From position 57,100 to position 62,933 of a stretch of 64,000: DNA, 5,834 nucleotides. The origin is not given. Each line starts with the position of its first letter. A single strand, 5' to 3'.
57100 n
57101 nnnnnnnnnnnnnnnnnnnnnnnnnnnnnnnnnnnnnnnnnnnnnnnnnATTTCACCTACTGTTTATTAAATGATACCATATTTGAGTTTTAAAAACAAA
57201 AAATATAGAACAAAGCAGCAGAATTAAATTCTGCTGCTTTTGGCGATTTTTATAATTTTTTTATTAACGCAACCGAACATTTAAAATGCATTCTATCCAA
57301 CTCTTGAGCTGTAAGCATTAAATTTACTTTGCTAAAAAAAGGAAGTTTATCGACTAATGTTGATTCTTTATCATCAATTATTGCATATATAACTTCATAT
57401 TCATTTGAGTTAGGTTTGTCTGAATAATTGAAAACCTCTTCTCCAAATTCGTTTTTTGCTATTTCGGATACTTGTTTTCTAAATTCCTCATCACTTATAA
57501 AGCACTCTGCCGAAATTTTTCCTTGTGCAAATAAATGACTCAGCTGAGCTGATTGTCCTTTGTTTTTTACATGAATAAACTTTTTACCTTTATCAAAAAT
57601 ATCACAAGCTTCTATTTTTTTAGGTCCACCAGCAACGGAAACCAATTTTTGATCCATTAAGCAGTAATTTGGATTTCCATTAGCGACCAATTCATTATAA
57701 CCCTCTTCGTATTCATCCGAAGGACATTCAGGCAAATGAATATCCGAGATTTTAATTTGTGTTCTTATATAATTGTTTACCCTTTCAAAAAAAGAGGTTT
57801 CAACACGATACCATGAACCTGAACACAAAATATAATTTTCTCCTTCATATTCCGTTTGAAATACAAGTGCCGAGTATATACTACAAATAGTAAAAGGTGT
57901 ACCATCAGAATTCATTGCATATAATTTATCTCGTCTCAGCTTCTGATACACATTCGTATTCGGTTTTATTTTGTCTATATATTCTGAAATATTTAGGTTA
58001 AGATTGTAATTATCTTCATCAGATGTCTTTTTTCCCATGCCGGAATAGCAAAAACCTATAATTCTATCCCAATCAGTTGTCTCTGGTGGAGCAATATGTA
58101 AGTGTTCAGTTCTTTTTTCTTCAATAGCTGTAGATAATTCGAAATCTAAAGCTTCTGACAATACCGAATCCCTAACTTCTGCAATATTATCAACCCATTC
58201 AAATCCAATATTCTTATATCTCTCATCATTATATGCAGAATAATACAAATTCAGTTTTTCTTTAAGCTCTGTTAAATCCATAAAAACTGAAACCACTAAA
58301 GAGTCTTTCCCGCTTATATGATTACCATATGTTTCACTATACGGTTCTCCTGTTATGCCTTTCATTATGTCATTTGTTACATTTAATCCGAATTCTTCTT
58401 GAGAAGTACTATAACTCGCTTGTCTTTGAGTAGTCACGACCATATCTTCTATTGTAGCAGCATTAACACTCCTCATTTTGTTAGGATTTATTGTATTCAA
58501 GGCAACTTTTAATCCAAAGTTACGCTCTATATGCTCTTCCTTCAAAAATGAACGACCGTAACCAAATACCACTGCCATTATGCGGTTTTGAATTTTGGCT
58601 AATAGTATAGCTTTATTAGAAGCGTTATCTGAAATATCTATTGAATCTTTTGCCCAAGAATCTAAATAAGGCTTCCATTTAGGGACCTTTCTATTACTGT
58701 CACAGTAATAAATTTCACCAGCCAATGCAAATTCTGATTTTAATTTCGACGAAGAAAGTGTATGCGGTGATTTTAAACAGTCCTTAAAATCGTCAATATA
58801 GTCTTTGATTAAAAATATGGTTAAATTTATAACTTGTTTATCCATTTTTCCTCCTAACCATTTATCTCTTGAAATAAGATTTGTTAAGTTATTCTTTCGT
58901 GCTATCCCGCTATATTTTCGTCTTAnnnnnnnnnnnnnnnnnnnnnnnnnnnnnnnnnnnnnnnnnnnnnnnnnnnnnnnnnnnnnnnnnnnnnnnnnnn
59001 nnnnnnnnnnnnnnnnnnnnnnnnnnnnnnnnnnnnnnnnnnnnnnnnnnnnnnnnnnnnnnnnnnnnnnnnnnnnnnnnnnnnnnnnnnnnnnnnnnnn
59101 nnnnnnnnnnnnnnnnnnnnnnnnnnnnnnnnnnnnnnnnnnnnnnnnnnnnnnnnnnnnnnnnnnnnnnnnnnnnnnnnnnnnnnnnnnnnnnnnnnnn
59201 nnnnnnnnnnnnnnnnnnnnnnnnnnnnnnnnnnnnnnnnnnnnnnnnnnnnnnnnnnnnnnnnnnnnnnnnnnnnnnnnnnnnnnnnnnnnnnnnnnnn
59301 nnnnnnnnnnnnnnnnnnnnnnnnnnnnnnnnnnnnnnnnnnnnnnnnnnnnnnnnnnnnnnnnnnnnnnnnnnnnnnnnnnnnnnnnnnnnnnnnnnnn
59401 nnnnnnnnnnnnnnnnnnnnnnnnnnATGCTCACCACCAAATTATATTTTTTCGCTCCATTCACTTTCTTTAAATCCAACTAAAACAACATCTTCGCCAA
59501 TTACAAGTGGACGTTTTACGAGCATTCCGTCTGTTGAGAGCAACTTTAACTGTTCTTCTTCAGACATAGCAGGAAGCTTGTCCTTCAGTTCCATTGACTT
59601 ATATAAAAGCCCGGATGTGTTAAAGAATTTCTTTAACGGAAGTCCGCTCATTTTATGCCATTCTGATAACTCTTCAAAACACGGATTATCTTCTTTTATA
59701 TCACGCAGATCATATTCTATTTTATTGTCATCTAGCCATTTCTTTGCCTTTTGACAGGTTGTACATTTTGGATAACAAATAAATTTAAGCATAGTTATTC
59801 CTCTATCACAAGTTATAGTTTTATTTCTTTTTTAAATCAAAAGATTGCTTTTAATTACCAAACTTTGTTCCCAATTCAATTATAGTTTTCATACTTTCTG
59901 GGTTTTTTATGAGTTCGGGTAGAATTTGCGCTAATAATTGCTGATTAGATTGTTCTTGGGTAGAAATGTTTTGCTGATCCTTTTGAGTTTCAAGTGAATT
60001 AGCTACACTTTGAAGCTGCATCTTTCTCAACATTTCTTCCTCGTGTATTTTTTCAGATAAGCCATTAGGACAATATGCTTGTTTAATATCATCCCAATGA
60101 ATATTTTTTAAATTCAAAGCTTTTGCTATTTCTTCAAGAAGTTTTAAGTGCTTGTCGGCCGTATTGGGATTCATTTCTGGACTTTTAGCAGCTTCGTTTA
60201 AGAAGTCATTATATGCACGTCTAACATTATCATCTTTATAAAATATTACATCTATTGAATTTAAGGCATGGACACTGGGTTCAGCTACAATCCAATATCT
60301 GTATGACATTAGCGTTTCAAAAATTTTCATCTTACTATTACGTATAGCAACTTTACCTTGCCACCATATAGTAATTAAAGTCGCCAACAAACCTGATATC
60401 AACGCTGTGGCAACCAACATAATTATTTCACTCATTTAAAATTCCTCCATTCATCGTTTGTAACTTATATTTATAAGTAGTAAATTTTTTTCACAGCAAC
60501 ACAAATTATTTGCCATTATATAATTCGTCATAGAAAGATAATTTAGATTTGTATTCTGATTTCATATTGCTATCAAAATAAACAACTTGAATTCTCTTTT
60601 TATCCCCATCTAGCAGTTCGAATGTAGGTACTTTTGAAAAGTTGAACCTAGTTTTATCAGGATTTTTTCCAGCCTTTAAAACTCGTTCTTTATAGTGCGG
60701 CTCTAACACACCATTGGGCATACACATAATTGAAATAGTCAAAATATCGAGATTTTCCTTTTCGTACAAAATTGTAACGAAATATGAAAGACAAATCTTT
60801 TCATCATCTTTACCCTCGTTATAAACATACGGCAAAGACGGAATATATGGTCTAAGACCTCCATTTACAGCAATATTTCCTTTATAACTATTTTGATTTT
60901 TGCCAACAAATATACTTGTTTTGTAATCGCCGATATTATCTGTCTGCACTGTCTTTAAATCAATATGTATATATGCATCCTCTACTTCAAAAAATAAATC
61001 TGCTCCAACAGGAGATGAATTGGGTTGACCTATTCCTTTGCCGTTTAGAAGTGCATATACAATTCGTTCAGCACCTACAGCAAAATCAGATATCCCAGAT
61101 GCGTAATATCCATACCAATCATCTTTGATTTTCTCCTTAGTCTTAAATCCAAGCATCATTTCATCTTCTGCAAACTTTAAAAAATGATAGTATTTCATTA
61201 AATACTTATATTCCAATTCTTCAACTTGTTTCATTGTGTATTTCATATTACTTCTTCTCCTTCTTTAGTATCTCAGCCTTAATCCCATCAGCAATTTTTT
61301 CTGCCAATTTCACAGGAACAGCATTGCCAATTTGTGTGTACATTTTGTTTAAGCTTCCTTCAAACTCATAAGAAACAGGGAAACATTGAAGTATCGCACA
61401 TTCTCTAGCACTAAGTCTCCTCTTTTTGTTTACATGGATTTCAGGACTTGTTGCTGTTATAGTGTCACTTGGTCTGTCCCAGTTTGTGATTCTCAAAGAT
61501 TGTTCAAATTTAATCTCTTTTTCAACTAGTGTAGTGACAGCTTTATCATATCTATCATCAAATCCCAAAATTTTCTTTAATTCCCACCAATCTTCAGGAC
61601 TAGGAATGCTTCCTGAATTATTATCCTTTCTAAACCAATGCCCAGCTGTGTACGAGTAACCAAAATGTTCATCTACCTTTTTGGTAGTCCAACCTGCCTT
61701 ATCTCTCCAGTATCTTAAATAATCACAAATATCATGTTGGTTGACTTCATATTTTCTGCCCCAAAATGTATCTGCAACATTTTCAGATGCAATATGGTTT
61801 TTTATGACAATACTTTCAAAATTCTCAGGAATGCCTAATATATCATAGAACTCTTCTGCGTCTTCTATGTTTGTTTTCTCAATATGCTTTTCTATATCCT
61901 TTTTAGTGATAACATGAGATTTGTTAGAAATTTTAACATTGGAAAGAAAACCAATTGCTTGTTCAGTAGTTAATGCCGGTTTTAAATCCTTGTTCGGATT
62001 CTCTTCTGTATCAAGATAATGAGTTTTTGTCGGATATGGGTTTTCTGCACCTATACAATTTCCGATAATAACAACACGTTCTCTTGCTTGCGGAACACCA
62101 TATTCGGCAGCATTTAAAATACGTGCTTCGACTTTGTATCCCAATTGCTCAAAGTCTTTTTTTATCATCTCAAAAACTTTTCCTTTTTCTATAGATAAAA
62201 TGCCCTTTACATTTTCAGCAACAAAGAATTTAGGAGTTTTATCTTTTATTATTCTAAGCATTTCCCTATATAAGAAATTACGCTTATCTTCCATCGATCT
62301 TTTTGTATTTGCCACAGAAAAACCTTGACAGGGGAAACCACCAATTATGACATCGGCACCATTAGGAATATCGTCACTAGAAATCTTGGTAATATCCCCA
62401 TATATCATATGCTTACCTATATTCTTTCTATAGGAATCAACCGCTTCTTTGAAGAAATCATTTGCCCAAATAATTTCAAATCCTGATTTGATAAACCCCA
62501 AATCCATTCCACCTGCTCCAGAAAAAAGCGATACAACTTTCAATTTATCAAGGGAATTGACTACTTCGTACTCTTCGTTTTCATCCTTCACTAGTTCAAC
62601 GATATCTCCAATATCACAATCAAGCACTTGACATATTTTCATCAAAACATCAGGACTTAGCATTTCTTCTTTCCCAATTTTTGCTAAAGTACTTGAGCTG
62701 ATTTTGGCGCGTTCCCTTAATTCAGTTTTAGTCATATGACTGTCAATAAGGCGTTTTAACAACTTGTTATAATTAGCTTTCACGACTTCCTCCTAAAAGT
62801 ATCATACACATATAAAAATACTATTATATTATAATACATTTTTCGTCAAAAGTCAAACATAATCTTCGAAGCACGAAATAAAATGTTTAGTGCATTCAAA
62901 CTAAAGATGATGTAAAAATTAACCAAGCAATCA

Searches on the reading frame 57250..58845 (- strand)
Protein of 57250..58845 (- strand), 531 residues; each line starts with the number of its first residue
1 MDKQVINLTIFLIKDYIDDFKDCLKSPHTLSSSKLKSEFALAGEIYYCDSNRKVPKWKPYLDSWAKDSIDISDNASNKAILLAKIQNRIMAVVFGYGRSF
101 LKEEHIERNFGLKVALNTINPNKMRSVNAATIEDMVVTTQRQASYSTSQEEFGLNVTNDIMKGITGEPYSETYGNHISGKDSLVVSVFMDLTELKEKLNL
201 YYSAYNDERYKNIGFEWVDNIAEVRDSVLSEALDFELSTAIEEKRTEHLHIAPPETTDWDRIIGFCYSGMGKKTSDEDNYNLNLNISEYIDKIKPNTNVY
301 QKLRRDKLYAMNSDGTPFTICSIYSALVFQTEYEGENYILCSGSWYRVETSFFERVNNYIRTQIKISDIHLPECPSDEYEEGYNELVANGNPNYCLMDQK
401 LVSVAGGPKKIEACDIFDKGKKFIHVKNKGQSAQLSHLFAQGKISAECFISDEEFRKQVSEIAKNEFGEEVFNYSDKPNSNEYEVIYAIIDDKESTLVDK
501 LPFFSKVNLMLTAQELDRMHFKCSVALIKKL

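Call 67: search_protein_families(library=pfam, proteins=[window:57250-58845:-], max_evalue=0.001)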
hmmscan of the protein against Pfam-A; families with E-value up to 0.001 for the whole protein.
window:57250-58845:- (531 aa): 1 family
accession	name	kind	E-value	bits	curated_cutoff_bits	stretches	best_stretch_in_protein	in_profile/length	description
PF19614.4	DUF6119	-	9.9e-146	486.9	27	1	8-529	1-524/524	Family of unknown function (DUF6119)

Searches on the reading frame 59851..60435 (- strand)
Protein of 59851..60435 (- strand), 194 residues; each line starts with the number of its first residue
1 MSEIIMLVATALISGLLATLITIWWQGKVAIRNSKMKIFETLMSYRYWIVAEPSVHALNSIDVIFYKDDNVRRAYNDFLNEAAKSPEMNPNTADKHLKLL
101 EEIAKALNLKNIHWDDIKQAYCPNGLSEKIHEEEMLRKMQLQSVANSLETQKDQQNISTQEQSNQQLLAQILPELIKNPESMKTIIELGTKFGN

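Call 67: search_protein_families(library=pfam, proteins=[window:59851-60435:-], max_evalue=0.001)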
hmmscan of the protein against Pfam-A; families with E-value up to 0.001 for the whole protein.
window:59851-60435:- (194 aa): 1 family
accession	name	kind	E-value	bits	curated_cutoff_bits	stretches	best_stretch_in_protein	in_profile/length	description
PF20385.3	DUF6680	-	3.3e-26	92.4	23.2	1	3-148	5-155/170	Family of unknown function (DUF6680)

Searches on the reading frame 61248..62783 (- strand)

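Call 67: search_protein_families(library=pfam, proteins=[window:61248-62783:-], max_evalue=0.001)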
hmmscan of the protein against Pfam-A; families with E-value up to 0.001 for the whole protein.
window:61248-62783:- (511 aa): 3 families
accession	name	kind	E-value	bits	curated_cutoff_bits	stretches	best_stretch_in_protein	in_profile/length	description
PF00145.23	DNA_methylase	-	3.6e-82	276.8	22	1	81-502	1-323/324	C-5 cytosine-specific DNA methylase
PF13443.12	HTH_26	-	1.9e-16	60.5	22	1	7-67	1-63/63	Cro/C1-type HTH DNA-binding domain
PF01381.28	HTH_3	-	0.0001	22.7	23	0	14-60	7-54/55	Helix-turn-helix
